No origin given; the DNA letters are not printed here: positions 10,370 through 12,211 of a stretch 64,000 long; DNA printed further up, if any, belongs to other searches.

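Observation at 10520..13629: Tandem, diverged non-pyrrolysine MttB paralogs with unknown substrates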

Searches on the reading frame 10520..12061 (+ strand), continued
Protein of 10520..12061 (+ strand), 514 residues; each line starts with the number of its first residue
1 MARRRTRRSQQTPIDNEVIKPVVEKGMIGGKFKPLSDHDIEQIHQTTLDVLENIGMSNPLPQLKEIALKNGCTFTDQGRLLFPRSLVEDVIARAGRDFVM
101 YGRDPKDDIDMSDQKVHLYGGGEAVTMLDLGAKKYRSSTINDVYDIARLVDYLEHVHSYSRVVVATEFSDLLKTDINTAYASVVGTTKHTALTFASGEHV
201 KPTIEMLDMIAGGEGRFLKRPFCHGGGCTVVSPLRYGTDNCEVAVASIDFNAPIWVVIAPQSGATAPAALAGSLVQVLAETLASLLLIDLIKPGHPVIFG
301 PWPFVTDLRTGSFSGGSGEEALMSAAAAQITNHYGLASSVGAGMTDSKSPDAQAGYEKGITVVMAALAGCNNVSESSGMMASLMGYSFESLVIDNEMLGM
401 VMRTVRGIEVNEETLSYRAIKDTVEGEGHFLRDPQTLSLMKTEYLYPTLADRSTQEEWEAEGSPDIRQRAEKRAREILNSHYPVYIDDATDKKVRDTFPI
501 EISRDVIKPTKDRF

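Call 36: find_encoding_contigs(protein=P0044, flank=10000, max_places=4)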
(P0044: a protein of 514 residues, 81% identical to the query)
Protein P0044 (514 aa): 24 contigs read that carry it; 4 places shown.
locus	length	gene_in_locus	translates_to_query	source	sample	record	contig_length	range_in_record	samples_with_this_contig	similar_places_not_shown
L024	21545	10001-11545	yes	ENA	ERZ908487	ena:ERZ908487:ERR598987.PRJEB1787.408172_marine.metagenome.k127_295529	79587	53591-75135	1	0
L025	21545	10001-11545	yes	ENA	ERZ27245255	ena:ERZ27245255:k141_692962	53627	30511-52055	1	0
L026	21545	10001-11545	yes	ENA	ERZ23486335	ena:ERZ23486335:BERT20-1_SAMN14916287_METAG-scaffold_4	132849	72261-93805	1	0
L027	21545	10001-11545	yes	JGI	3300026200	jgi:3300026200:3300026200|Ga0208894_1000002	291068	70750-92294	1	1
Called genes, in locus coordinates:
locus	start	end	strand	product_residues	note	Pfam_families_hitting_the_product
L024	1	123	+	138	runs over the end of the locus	PF11969:DcpS_C, PF01230:HIT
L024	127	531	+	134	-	PF00581:Rhodanese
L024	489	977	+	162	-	PF02556:SecB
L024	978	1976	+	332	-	PF01210:NAD_Gly3P_dh_N, PF02558:ApbA (weak), PF03807:F420_oxidored (faint), PF07479:NAD_Gly3P_dh_C, PF20618:GPD_NAD_C_bact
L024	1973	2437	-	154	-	PF00588:SpoU_methylase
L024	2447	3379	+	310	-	PF01180:DHO_dh, PF01207:Dus (faint)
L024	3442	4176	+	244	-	PF13505:OMP_b-brl, PF03922:OmpW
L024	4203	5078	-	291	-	-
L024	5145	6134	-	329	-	PF03951:Gln-synt_N, PF00120:Gln-synt_C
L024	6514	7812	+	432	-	PF00860:Xan_ur_permease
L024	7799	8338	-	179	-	PF13787:HXXEE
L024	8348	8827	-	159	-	PF09917:DUF2147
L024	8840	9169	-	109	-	PF00893:Multi_Drug_Res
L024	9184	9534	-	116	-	PF04828:GFA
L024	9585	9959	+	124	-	PF01986:DUF123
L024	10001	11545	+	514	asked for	PF06253:MTTB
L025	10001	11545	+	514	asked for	PF06253:MTTB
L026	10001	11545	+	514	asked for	PF06253:MTTB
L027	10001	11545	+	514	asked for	PF06253:MTTB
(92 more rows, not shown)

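Call 40: find_homologous_proteins(query=L017:5507-7021:+, max_evalue=1e-30)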
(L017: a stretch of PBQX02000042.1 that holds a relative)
Query L017:5507-7021:+ (505 aa): 4080 proteins with E <= 1e-30 among 8000 candidates; the best 120 are listed.
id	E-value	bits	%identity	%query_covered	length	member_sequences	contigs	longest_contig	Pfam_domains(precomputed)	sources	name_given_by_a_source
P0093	0.0e+0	1103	97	100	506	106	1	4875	PF06253.17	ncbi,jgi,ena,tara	tara:strand:- start:259 stop:1779 length:1521 start_codon:yes stop_codon:yes gene_type:complete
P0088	0.0e+0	1042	91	100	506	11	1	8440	PF06253.17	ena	-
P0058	1.1e-280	949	81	100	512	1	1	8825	PF06253.17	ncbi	-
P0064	5.4e-272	921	79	100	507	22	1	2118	PF06253.17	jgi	-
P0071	1.4e-262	890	76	100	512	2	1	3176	PF06253.17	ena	-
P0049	1.4e-227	774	71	94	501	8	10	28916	PF06253.17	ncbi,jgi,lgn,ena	-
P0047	3.0e-227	773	68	100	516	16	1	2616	PF06253.17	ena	-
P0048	4.6e-226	769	67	100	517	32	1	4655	PF06253.17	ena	-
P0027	2.7e-225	767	67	98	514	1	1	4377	PF06253.17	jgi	-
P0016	5.2e-225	766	67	98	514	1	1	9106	PF06253.17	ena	-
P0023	6.9e-225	765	66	98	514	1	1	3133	PF06253.17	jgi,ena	-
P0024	7.2e-225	765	66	98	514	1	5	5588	PF06253.17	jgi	jgi:trimethylamine--corrinoid protein Co-methyltransferase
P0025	7.2e-225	765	66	98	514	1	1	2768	PF06253.17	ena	-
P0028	1.2e-224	765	66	98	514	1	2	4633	PF06253.17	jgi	-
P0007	4.9e-224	763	66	98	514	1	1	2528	PF06253.17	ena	-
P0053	1.0e-223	761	69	94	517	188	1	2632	PF06253.17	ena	-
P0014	1.1e-223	761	68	94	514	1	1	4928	PF06253.17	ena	-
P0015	1.1e-223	761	66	98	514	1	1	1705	PF06253.17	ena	-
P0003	1.7e-223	761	68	94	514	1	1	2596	PF06253.17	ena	-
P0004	2.0e-223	761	68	94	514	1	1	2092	PF06253.17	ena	-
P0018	2.3e-223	760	68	94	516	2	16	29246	PF06253.17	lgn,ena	-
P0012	2.8e-223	760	68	94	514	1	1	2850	PF06253.17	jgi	-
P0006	2.9e-223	760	66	98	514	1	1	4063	PF06253.17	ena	-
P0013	3.2e-223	760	68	94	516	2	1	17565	PF06253.17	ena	-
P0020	3.2e-223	760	68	94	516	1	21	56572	PF06253.17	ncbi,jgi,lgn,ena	jgi:trimethylamine--corrinoid protein Co-methyltransferase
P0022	3.3e-223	760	66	100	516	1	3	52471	PF06253.17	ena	-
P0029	3.3e-223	760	68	94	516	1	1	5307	PF06253.17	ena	-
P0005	5.4e-223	759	66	98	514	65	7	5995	PF06253.17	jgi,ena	-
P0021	6.2e-223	759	66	100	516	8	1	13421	PF06253.17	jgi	jgi:trimethylamine--corrinoid protein Co-methyltransferase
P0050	6.8e-223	759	66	100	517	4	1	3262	PF06253.17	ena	-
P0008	8.6e-223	758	68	94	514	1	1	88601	PF06253.17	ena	-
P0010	1.2e-222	758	68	94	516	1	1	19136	PF06253.17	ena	-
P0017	1.2e-222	758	65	100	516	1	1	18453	PF06253.17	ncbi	-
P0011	1.2e-222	758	65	100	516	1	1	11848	PF06253.17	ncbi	-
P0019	1.4e-222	758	66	98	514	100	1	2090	PF06253.17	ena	-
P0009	1.6e-222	758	68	94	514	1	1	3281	PF06253.17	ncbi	-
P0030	3.6e-222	756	66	98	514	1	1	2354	PF06253.17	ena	-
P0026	4.2e-222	756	68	94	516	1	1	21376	PF06253.17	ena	-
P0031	5.0e-222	756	66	98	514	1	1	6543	PF06253.17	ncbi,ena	-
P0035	5.7e-222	756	65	100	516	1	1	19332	PF06253.17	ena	-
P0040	1.1e-221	755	65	100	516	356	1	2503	PF06253.17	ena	-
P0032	1.1e-221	755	65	100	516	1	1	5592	PF06253.17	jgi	-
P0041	2.0e-221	754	65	100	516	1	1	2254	PF06253.17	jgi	-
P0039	2.8e-221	753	65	100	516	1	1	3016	PF06253.17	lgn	-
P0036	2.8e-221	753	65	100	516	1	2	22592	PF06253.17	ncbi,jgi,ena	-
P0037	3.0e-221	753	66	98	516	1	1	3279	PF06253.17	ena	-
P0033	3.4e-221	753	66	98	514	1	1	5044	PF06253.17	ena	-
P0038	3.8e-221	753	65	100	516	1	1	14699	PF06253.17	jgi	-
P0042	5.3e-221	753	65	100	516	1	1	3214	PF06253.17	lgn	-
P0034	5.3e-221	753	65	100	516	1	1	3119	PF06253.17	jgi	-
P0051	2.4e-220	750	65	100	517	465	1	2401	PF06253.17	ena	-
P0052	4.6e-220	749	65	100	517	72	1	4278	PF06253.17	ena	-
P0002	1.5e-216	738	67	94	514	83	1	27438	PF06253.17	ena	-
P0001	9.3e-215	732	63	100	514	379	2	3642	PF06253.17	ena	-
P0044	9.8e-215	732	66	94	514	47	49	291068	PF06253.17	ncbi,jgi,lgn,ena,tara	jgi:trimethylamine--corrinoid protein Co-methyltransferase|tara:strand:+ start:3305 stop:4849 length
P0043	6.1e-214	729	64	98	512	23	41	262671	PF06253.17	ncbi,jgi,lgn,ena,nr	ncbi:MAG: trimethylamine methyltransferase family protein [Gammaproteobacteria bacterium]|nr:methylt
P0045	1.3e-212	725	63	100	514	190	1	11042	PF06253.17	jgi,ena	-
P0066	1.8e-195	668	58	99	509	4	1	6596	PF06253.17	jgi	jgi:trimethylamine--corrinoid protein Co-methyltransferase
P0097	7.9e-195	666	58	99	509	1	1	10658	PF06253.17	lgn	-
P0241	1.8e-193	662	57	99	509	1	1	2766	PF06253.17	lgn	-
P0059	2.8e-193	661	58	99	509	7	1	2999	PF06253.17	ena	-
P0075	5.0e-193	660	60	94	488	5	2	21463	PF06253.17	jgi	jgi:trimethylamine--corrinoid protein Co-methyltransferase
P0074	5.5e-193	660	58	99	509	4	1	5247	PF06253.17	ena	-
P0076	1.2e-192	659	59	98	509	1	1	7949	PF06253.17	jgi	-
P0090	1.3e-192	659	57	99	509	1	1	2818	PF06253.17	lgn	-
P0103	2.3e-192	658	57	99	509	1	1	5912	PF06253.17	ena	-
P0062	5.2e-192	657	58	93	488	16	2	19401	PF06253.17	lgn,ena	-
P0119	6.7e-192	657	57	99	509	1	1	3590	PF06253.17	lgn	-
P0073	7.4e-192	656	57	99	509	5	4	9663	PF06253.17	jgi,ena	-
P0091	2.3e-191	655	58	94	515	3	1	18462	PF06253.17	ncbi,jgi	-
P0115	2.4e-191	655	60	94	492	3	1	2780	PF06253.17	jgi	jgi:trimethylamine--corrinoid protein Co-methyltransferase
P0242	4.5e-191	654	56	99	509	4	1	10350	PF06253.17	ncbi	-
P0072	1.2e-190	652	59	98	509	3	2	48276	PF06253.17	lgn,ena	-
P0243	1.4e-190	652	57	99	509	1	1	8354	PF06253.17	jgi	-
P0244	1.6e-190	652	56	99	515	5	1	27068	PF06253.17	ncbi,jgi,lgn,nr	ncbi:MAG: methyltransferase [Gammaproteobacteria bacterium]|nr:MAG: methyltransferase [Gammaproteoba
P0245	2.7e-190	651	56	99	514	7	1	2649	PF06253.17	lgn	-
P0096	2.8e-190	651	59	94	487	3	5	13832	PF06253.17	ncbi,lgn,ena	-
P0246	3.0e-190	651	57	99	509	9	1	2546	PF06253.17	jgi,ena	-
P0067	7.0e-190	650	57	97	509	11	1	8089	PF06253.17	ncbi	-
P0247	8.9e-190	650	58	94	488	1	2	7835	PF06253.17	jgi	jgi:trimethylamine--corrinoid protein Co-methyltransferase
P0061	1.2e-189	649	56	99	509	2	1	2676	PF06253.17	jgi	-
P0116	2.8e-189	648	56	99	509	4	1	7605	PF06253.17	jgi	-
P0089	3.6e-189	648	56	99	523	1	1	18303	PF06253.17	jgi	jgi:trimethylamine--corrinoid protein Co-methyltransferase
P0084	3.6e-189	648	57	99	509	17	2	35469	PF06253.17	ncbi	-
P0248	3.7e-189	648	57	99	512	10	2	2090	PF06253.17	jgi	jgi:trimethylamine--corrinoid protein Co-methyltransferase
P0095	6.3e-189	647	56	99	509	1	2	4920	PF06253.17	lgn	-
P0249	6.4e-189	647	56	99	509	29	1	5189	PF06253.17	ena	-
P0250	6.7e-189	647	56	99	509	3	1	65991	PF06253.17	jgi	jgi:trimethylamine--corrinoid protein Co-methyltransferase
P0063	7.2e-189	647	57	99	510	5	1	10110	PF06253.17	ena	-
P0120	7.6e-189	646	55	99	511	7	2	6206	PF06253.17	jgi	-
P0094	9.2e-189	646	58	94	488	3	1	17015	PF06253.17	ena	-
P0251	9.6e-189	646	58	94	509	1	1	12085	PF06253.17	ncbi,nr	ncbi:MAG: methyltransferase [Gammaproteobacteria bacterium]|nr:methyltransferase [Gammaproteobacteri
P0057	9.9e-189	646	56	99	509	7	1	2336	PF06253.17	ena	-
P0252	9.9e-189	646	56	99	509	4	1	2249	PF06253.17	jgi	jgi:trimethylamine--corrinoid protein Co-methyltransferase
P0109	1.0e-188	646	56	99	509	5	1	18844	PF06253.17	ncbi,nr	ncbi:MAG: methyltransferase [Gammaproteobacteria bacterium]|nr:methyltransferase [Gammaproteobacteri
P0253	1.1e-188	646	56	99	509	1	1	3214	PF06253.17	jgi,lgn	-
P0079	1.6e-188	645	58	94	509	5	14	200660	PF06253.17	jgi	jgi:trimethylamine--corrinoid protein Co-methyltransferase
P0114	1.8e-188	645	57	99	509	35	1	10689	PF06253.17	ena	-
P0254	2.4e-188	645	57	99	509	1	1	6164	PF06253.17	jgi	-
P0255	3.4e-188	644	55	99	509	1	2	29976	PF06253.17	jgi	jgi:trimethylamine--corrinoid protein Co-methyltransferase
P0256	4.7e-188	644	55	99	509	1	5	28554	PF06253.17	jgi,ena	jgi:trimethylamine--corrinoid protein Co-methyltransferase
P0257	5.9e-188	644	56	99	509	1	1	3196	PF06253.17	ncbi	-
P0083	5.9e-188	644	56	99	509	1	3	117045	PF06253.17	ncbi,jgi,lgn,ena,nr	ncbi:MAG: trimethylamine methyltransferase family protein [Gammaproteobacteria bacterium]|nr:trimeth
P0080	7.3e-188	643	56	99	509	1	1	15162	PF06253.17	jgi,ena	-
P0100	7.3e-188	643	56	99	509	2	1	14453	PF06253.17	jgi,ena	-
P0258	8.3e-188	643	58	98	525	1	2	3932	PF06253.17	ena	-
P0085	9.9e-188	643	57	93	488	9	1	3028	PF06253.17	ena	-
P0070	1.0e-187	643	57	99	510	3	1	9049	PF06253.17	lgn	-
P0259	1.1e-187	643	55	99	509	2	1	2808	PF06253.17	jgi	jgi:trimethylamine--corrinoid protein Co-methyltransferase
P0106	1.2e-187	643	55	99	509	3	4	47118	PF06253.17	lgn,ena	-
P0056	1.2e-187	643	59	100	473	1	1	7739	PF06253.17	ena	-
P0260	1.2e-187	643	55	99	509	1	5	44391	PF06253.17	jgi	jgi:trimethylamine--corrinoid protein Co-methyltransferase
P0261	1.5e-187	642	56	99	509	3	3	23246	PF06253.17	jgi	-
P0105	1.8e-187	642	57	94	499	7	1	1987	PF06253.17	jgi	-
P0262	1.8e-187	642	56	99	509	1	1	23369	PF06253.17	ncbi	-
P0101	2.2e-187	642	56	99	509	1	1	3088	PF06253.17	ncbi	-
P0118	2.7e-187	641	56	99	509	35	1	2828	PF06253.17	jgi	jgi:trimethylamine--corrinoid protein Co-methyltransferase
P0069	2.8e-187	641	59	94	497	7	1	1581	PF06253.17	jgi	jgi:trimethylamine--corrinoid protein Co-methyltransferase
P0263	2.9e-187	641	56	99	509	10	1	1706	PF06253.17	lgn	-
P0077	3.9e-187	641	56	99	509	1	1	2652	PF06253.17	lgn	-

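Call 50: search_protein_representatives(alignment_id=A1)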
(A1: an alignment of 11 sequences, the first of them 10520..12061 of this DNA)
Query: 11 sequences, 516 profile positions. Proteins with E-value up to 0.001 (for the whole library): 9711; up to 1e-10: 5386; up to 1e-30: 1988. The best 150 are listed.
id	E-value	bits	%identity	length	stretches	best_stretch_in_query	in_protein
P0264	4.3e-181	619.1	-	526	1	4-512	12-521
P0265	3.8e-178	609.3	-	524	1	2-505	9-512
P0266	6.0e-161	552.6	-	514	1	3-511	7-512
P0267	5.7e-153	526.3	-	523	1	3-512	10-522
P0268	1.2e-152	525.2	-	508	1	9-513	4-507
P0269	4.3e-152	523.4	-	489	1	28-516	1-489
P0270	9.5e-152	522.2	-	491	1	35-516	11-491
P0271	4.5e-150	516.7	-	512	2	255-511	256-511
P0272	2.3e-149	514.4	-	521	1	20-511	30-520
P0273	1.7e-148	511.5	-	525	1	4-512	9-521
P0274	6.9e-147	506.2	-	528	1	3-515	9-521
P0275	3.0e-146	504.1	-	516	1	4-504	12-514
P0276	3.9e-145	500.4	-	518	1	2-511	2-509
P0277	5.4e-142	490.1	-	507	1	4-506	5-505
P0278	6.7e-140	483.2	-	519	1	3-506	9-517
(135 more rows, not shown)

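Call 57: find_encoding_contigs(protein=P0079, flank=9000, max_places=2)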
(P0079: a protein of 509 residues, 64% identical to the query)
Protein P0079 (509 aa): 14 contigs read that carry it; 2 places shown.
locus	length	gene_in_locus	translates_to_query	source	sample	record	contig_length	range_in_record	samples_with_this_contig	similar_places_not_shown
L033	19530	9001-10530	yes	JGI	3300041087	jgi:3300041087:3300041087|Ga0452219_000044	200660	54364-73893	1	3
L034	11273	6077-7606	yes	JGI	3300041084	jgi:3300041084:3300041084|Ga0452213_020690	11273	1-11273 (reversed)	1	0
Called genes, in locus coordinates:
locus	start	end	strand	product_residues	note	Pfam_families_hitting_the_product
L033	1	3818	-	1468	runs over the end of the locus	PF00932:LTD, PF19580:Exo_endo_phos_3 (weak)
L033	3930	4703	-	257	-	PF00950:ABC-3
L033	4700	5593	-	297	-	PF01297:ZnuA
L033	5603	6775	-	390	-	-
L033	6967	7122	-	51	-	-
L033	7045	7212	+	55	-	-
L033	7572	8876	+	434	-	-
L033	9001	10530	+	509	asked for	PF06253:MTTB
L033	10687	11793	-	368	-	PF02746:MR_MLE_N, PF13378:MR_MLE_C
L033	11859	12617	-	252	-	-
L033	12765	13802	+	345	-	-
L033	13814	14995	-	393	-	PF00144:Beta-lactamase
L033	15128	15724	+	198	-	PF13505:OMP_b-brl, PF01389:OmpA_membrane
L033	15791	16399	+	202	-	PF08281:Sigma70_r4_2, PF19575:HTH_58 (faint)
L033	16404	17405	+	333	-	PF04773:FecR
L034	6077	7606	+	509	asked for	PF06253:MTTB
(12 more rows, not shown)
